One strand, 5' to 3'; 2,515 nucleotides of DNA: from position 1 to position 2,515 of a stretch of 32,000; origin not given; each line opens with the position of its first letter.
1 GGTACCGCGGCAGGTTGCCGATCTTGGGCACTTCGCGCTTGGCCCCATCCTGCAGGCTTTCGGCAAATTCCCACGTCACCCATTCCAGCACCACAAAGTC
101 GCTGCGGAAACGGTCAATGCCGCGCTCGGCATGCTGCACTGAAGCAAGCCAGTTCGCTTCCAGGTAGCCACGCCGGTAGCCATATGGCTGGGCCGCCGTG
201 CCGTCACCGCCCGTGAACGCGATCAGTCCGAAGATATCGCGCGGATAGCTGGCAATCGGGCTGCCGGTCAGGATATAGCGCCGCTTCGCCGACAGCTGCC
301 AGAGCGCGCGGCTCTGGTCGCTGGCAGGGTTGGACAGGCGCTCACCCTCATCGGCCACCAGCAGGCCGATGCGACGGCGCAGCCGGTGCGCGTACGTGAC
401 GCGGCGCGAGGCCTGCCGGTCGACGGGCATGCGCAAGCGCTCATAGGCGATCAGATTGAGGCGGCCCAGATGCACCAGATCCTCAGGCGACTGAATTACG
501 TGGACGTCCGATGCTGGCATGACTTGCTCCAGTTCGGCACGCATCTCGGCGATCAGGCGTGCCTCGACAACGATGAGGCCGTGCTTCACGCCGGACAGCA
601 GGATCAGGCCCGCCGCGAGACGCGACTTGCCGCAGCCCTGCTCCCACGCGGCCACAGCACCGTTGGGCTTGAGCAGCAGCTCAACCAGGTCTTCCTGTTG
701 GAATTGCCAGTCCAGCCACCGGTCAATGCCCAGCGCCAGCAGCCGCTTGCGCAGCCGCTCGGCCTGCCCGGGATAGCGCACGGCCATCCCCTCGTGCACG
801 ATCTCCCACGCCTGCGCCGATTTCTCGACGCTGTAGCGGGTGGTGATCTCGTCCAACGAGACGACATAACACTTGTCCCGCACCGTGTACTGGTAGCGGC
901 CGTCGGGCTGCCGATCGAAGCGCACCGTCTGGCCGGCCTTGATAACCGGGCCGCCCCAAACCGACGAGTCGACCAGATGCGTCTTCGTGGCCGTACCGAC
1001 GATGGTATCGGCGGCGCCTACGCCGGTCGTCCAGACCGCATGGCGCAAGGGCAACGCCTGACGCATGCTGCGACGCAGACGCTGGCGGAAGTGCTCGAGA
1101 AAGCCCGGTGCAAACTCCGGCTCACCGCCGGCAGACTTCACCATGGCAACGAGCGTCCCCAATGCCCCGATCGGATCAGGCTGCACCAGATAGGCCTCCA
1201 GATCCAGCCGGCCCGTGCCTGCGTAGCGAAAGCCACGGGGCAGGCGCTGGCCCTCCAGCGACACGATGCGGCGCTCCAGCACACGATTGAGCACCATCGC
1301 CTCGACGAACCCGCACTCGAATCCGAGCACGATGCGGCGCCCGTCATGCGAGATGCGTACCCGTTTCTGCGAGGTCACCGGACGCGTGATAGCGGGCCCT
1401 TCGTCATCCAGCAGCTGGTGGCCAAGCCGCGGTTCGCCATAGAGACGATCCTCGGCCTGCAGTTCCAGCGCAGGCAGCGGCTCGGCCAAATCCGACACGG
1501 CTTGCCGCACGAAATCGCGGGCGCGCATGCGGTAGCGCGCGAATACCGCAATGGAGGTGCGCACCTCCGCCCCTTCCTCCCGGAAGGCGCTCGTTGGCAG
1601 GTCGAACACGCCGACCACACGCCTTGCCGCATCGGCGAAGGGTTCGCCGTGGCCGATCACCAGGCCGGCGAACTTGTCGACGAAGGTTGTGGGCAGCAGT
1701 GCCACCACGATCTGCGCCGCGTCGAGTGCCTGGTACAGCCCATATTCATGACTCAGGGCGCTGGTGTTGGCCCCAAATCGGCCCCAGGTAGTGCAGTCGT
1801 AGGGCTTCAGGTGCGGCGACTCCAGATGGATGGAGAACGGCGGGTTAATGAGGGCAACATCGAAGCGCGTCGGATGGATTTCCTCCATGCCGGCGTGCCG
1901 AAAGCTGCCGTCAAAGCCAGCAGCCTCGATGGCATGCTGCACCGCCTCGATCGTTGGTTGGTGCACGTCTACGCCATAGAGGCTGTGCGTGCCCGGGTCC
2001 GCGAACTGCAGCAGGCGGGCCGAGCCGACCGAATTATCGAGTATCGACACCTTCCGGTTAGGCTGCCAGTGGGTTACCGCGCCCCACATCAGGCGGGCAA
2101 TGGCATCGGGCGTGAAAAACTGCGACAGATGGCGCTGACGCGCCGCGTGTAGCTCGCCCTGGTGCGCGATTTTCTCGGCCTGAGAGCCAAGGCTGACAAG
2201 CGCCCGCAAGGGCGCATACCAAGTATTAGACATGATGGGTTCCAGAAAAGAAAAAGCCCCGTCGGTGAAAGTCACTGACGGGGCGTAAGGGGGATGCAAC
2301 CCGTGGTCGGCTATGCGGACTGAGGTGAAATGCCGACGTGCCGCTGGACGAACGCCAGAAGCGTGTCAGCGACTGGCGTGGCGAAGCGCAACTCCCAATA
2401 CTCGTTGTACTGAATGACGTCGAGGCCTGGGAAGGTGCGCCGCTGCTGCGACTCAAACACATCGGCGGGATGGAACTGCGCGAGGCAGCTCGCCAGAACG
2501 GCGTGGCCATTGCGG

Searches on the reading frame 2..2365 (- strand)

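Call 9: search_protein_families(library=pfam, proteins=[window:2-2365:-], max_evalue=0.01)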
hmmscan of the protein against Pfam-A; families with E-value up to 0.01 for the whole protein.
window:2-2365:- (788 aa): 3 families
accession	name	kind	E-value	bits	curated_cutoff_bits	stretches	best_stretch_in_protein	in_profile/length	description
PF00176.29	SNF2-rel_dom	-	1.5e-08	34.5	24.9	1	636-718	106-178/290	SNF2-related domain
PF02384.22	N6_Mtase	-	0.00041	20.2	20.4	1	80-184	25-142/311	N-6 DNA Methylase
PF13649.12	Methyltransf_25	-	0.0016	19.5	27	1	108-178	1-75/97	Methyltransferase domain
